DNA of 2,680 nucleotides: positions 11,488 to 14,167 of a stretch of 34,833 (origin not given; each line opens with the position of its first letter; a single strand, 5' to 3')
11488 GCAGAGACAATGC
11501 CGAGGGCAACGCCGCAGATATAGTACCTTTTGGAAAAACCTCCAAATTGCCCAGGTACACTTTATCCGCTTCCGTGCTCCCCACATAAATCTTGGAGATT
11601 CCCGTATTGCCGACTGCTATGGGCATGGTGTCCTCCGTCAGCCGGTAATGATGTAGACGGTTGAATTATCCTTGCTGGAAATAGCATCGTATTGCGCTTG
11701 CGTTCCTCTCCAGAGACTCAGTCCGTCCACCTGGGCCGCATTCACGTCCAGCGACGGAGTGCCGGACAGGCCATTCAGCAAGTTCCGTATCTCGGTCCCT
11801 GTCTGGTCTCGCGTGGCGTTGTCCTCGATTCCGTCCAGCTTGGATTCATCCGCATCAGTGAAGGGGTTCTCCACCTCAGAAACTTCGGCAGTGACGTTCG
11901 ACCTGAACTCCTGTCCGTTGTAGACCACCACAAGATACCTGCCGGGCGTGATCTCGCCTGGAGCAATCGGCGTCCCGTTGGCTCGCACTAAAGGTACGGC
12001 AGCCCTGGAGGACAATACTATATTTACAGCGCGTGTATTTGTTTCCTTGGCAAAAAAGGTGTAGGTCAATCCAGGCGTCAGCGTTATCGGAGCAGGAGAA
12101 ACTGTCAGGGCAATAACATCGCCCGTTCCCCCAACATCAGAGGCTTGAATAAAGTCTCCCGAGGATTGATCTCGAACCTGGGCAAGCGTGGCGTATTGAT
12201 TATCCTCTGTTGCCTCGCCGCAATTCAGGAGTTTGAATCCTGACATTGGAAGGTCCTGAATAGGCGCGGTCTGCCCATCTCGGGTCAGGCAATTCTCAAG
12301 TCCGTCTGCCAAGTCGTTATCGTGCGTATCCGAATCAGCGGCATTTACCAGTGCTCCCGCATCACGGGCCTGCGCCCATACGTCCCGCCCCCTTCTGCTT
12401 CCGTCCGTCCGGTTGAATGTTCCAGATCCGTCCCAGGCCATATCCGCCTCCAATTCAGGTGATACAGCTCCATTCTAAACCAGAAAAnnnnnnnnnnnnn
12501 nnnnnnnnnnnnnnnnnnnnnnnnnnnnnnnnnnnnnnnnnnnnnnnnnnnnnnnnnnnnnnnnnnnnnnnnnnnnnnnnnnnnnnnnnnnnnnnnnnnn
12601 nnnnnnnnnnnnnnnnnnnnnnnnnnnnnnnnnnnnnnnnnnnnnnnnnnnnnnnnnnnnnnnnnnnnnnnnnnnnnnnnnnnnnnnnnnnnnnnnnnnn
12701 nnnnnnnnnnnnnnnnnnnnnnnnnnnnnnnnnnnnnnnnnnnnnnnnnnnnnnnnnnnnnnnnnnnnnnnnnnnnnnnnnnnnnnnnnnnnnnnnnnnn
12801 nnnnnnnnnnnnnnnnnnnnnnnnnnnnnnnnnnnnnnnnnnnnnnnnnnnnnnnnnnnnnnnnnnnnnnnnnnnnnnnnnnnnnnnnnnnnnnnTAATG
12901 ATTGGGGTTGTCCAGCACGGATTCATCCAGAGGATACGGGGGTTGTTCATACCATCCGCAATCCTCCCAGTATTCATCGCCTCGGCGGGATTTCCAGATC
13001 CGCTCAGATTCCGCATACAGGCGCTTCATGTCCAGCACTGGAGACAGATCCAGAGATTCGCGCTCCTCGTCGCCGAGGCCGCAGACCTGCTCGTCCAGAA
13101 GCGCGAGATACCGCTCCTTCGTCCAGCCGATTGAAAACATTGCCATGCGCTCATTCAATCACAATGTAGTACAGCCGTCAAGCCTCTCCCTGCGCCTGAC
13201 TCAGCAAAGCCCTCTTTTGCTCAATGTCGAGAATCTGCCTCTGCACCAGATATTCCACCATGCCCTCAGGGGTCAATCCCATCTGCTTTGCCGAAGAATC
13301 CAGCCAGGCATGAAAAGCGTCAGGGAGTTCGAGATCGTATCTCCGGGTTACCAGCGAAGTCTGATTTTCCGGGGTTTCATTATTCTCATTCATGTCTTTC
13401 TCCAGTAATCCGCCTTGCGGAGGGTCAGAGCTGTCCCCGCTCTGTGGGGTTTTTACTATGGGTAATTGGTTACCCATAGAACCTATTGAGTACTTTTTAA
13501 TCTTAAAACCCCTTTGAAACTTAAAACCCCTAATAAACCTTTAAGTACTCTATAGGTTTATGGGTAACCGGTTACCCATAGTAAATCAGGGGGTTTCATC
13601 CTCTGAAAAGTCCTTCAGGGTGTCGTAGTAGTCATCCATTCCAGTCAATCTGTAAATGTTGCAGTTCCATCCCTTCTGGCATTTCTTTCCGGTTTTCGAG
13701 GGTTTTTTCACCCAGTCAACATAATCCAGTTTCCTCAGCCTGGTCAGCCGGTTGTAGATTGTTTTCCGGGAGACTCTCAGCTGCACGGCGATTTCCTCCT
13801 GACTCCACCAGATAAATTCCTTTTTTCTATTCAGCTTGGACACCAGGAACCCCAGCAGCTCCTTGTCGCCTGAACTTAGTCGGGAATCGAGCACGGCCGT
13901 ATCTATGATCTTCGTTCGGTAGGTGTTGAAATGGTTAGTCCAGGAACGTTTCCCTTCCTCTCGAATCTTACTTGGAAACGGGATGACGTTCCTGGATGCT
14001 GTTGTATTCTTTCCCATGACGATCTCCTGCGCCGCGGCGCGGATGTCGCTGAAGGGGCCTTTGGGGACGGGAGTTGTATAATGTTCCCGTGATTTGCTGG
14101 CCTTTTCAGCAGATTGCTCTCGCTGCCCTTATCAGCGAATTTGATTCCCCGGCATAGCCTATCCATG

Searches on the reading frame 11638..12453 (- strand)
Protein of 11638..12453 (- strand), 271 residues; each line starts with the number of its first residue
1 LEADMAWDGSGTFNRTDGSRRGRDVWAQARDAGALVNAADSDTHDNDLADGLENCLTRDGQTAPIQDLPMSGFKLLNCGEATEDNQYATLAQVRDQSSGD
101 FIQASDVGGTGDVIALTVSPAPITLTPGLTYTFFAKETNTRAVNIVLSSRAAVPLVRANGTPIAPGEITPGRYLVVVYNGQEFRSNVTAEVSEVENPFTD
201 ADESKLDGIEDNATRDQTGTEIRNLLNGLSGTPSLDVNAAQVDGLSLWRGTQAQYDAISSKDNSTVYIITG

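Call 18: search_protein_families(library=phrogs, proteins=[window:11638-12453:-], max_evalue=0.001)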
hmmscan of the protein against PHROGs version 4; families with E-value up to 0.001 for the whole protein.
window:11638-12453:- (271 aa): 8 families
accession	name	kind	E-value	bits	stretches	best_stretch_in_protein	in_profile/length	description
phrog_13989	-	head and packaging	8.3e-10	38.9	1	31-106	18-95/597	virion structural protein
phrog_1197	-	tail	2.8e-06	27.7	1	199-270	354-415/715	tail protein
phrog_32829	-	tail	3.3e-06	26.4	1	176-236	456-516/840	tail fiber protein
phrog_21412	-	tail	1e-05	24.4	1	190-233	1054-1097/1452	tail fiber protein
phrog_1560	-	unknown function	1.1e-05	26.9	1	241-270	33-62/63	-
phrog_27035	-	unknown function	1.4e-05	26.1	1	227-269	215-258/260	-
phrog_21962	-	tail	0.00028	21.3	1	238-271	288-321/321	tail protein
phrog_24456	-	tail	0.00051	19.2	1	192-232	410-448/972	tail fiber protein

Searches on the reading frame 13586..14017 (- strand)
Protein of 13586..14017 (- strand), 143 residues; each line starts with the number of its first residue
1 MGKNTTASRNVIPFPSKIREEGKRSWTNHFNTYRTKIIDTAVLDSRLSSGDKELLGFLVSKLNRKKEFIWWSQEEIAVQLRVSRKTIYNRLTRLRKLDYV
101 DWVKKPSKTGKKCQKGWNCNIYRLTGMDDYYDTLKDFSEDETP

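Call 12: search_protein_families(library=pfam, proteins=[window:13586-14017:-], max_evalue=0.1)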
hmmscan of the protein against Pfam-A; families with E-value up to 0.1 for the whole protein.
window:13586-14017:- (143 aa): 14 families
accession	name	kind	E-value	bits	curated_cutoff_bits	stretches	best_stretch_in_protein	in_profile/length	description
PF13730.12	HTH_36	-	2.3e-05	24.6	25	1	46-100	2-55/55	Helix-turn-helix domain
PF08279.18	HTH_11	-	8.6e-05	22.8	25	1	62-97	9-42/55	HTH domain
PF08281.18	Sigma70_r4_2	-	0.00019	21.4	25.7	1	71-96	27-52/54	Sigma-70, region 4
PF13556.12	HTH_30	-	0.0021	18.2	27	1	72-97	14-39/59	PucR C-terminal helix-turn-helix domain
PF03444.21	HrcA_DNA-bdg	-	0.0035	17.4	21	1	47-106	2-59/79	Winged helix-turn-helix transcription repressor, HrcA DNA-binding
PF13384.12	HTH_23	-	0.0078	16.4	24.6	1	71-94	18-41/50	Homeodomain-like domain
PF13309.12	HTH_22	-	0.0094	16.4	29.6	1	72-91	43-62/63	HTH domain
PF13545.12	HTH_Crp_2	-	0.012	16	27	1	71-101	23-53/70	Crp-like helix-turn-helix domain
PF12728.13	HTH_17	-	0.017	15.8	27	1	74-100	5-30/51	Helix-turn-helix domain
PF01978.25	TrmB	-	0.024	14.9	25.6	1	74-106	26-58/68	Sugar-specific transcriptional regulator TrmB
PF13412.12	HTH_24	-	0.034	14.1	21.9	1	72-100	19-47/48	Winged helix-turn-helix DNA-binding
PF13551.12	HTH_29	-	0.035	14.6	28.1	0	71-95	13-37/64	Winged helix-turn helix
PF03551.20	PadR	-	0.077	13.5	27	0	80-112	27-59/75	Transcriptional regulator PadR-like family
PF13404.12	HTH_AsnC-type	-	0.09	13.1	27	0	72-95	19-42/42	AsnC-type helix-turn-helix domain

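Call 13: search_protein_families(library=phrogs, proteins=[window:13586-14017:-], max_evalue=0.01)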
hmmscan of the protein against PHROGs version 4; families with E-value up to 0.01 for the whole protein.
window:13586-14017:- (143 aa): 11 families
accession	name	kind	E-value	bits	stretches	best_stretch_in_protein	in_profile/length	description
phrog_428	-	DNA, RNA and nucleotide metabolism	8.4e-09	36.1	1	38-112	93-169/455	replication initiation protein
phrog_270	-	DNA, RNA and nucleotide metabolism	9.3e-06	26.2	1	38-124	35-115/383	replication initiation protein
phrog_8102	-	DNA, RNA and nucleotide metabolism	1.4e-05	25.4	1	41-112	26-100/337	replication initiation protein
phrog_3502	-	unknown function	0.0002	22.4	1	72-116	72-121/131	-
phrog_9088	-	unknown function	0.00023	21.8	1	52-130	43-120/227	-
phrog_186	-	DNA, RNA and nucleotide metabolism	0.00052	20.8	1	38-113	25-105/308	DnaD-like helicase loader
phrog_22534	-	unknown function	0.00098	20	1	42-124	19-92/111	-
phrog_345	-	DNA, RNA and nucleotide metabolism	0.0041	17.9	1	28-118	25-115/297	replication initiation O-like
phrog_391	-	DNA, RNA and nucleotide metabolism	0.0044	17.7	1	58-129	26-93/298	replication initiation O-like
phrog_7882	-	DNA, RNA and nucleotide metabolism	0.0051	17.4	1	52-113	38-108/314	DnaD-like helicase loader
phrog_1456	-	DNA, RNA and nucleotide metabolism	0.0052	16.9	1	33-114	12-89/365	DNA binding protein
